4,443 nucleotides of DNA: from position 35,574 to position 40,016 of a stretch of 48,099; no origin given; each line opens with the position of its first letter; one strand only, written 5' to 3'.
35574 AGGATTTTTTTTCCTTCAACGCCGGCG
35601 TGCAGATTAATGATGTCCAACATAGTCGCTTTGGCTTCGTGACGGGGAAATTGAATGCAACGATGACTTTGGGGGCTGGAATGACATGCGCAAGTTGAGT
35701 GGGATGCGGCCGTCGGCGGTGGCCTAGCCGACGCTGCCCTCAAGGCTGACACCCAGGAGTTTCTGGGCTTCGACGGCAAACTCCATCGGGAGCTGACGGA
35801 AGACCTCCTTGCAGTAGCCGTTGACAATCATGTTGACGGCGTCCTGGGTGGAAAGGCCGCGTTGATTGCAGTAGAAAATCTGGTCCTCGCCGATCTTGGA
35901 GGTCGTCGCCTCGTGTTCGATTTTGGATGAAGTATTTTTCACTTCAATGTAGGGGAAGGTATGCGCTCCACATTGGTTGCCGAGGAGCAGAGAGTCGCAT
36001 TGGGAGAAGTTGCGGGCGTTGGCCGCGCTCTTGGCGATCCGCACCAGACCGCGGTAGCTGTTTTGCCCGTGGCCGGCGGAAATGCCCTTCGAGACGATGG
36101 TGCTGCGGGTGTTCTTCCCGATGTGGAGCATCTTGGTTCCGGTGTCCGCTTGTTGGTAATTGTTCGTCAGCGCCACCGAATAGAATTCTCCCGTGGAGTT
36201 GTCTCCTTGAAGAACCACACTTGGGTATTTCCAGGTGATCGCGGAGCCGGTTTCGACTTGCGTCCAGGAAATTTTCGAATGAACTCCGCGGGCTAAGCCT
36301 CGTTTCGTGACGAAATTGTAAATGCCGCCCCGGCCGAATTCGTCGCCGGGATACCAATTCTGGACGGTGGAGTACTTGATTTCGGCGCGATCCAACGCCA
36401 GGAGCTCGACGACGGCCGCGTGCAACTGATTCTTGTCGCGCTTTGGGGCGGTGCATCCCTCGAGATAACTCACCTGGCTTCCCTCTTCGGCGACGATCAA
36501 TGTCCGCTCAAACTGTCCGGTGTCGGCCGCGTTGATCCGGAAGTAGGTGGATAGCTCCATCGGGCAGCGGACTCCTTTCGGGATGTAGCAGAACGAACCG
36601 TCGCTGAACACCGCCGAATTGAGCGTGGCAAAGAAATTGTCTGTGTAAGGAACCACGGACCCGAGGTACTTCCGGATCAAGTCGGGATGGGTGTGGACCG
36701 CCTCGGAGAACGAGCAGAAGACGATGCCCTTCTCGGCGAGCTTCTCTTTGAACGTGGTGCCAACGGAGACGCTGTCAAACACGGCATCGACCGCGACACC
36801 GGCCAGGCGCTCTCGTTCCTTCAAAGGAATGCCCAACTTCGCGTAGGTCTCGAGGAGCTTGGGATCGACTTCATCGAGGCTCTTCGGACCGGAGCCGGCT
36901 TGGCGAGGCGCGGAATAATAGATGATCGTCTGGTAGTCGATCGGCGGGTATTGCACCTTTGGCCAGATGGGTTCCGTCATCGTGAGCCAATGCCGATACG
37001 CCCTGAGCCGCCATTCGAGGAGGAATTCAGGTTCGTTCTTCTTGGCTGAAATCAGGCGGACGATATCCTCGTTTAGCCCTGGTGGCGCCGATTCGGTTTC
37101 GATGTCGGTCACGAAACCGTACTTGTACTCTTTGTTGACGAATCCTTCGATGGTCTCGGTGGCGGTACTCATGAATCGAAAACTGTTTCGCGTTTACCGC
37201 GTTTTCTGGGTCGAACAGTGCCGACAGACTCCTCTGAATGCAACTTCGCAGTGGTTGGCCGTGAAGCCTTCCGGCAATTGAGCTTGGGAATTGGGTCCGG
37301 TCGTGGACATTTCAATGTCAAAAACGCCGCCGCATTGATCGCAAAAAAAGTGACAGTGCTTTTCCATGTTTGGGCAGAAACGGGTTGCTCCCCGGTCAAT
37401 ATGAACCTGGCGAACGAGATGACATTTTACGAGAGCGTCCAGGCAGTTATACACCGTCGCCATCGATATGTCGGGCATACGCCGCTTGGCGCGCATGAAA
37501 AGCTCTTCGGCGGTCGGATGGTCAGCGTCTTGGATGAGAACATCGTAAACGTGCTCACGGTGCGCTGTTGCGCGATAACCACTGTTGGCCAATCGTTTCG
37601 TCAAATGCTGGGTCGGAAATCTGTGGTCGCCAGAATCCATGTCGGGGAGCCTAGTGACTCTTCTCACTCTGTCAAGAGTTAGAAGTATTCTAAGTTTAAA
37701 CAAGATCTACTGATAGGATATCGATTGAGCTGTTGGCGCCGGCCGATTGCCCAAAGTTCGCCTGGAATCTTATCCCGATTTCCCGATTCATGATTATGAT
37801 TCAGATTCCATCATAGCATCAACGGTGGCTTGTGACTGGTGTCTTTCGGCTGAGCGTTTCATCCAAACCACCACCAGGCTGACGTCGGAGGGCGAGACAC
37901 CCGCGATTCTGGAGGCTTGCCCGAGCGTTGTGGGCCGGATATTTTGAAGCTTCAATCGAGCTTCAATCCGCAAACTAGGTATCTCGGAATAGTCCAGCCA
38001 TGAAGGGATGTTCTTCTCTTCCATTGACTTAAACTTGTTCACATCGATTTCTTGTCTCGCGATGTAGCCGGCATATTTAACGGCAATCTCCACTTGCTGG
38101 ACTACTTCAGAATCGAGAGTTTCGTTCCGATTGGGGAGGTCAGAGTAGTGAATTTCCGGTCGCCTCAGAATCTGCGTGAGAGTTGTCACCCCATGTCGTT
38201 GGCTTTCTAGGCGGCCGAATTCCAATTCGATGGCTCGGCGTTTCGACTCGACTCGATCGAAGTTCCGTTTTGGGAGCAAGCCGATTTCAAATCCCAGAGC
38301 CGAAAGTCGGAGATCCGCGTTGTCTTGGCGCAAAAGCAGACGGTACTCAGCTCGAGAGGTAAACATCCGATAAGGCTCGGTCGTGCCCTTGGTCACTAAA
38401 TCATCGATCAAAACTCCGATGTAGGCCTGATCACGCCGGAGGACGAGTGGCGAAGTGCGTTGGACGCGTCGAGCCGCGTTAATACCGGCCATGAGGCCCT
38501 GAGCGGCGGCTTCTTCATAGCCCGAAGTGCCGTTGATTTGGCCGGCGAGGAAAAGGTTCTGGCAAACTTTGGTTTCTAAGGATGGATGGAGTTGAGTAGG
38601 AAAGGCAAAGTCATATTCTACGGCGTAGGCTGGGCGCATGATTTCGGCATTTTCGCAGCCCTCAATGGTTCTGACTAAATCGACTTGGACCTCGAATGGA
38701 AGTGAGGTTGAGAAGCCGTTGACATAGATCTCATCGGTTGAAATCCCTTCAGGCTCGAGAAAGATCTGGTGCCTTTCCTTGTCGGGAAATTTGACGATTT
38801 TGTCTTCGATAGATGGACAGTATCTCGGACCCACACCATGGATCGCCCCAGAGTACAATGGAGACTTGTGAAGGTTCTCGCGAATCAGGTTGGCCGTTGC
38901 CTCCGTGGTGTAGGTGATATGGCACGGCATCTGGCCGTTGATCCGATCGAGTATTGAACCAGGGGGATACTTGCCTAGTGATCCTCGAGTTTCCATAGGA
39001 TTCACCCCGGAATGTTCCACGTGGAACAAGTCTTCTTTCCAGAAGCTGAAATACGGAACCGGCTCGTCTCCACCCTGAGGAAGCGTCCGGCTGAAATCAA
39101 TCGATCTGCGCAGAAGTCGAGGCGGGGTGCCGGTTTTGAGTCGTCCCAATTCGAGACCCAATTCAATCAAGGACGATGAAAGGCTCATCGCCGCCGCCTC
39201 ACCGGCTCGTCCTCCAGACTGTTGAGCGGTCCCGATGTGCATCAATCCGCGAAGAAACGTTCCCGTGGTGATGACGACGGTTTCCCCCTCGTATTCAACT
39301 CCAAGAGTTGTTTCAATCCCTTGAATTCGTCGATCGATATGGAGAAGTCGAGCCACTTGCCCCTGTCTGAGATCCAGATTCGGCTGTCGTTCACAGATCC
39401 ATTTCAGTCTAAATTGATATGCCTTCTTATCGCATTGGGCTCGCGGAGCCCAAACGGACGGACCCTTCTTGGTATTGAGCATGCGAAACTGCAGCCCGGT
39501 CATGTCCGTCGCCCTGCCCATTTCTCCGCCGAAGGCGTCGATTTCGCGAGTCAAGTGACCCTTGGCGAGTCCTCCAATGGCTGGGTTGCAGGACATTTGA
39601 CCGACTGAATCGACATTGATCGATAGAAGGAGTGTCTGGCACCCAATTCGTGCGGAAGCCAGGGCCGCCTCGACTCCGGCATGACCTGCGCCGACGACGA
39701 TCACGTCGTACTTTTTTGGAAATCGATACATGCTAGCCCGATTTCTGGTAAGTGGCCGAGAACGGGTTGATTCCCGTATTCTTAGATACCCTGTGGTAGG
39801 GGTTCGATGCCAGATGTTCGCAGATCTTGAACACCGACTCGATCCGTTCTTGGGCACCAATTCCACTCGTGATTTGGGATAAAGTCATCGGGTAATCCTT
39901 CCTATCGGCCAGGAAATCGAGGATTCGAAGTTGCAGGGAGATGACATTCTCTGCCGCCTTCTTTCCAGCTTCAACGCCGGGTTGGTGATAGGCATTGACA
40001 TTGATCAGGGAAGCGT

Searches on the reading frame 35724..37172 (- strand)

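Call 64: search_protein_families(library=pfam, proteins=[window:35724-37172:-], max_evalue=0.0001)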
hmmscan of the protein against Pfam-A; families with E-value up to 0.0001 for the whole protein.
window:35724-37172:- (482 aa): 2 families
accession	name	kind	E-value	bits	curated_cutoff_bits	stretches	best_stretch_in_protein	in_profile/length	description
PF01458.23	SUFBD_core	-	7.3e-77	258.4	27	1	211-452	1-231/232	SUF system FeS cluster assembly, SufBD core domain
PF19295.5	SufBD_N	-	1.3e-10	41.7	23.5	1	143-203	106-166/172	SufBD protein N-terminal region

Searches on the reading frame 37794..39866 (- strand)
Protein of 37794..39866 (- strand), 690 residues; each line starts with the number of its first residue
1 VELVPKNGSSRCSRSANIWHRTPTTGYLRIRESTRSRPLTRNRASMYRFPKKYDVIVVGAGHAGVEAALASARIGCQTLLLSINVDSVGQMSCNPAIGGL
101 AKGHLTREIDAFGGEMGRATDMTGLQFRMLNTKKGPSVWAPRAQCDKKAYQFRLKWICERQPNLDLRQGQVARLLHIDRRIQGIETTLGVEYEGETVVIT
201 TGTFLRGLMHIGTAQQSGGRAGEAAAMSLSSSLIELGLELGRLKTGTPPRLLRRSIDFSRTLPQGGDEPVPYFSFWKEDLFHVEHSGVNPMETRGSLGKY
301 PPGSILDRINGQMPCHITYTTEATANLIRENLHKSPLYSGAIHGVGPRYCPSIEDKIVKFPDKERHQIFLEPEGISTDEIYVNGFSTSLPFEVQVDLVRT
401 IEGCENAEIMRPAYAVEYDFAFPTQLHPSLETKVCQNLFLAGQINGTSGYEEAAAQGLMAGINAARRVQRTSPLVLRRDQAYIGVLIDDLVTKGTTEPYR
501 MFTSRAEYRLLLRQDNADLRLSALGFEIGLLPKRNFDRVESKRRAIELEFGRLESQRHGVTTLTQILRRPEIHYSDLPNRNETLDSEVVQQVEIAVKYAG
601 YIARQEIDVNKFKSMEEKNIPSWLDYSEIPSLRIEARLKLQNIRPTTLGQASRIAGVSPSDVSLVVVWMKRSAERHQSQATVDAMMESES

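Call 64: search_protein_families(library=pfam, proteins=[window:37794-39866:-], max_evalue=0.0001)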
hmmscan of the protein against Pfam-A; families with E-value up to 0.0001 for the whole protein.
window:37794-39866:- (690 aa): 4 families
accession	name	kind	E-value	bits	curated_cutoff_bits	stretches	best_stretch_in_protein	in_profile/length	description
PF01134.28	GIDA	-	4.4e-158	526.9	22.1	1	54-470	1-389/391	Glucose inhibited division protein A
PF13932.14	SAM_GIDA_C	-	2.5e-22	78.9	27.1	1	611-664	2-55/57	tRNA modifying enzyme MnmG/GidA C-terminal helical bundle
PF21680.2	GIDA_C_1st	-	5.4e-13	49.9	24.7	1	538-606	6-96/96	tRNA modifying enzyme MnmG/GidA C-terminal helical domain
PF12831.13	FAD_oxidored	-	6.7e-06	26.1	27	1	54-83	1-30/416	FAD dependent oxidoreductase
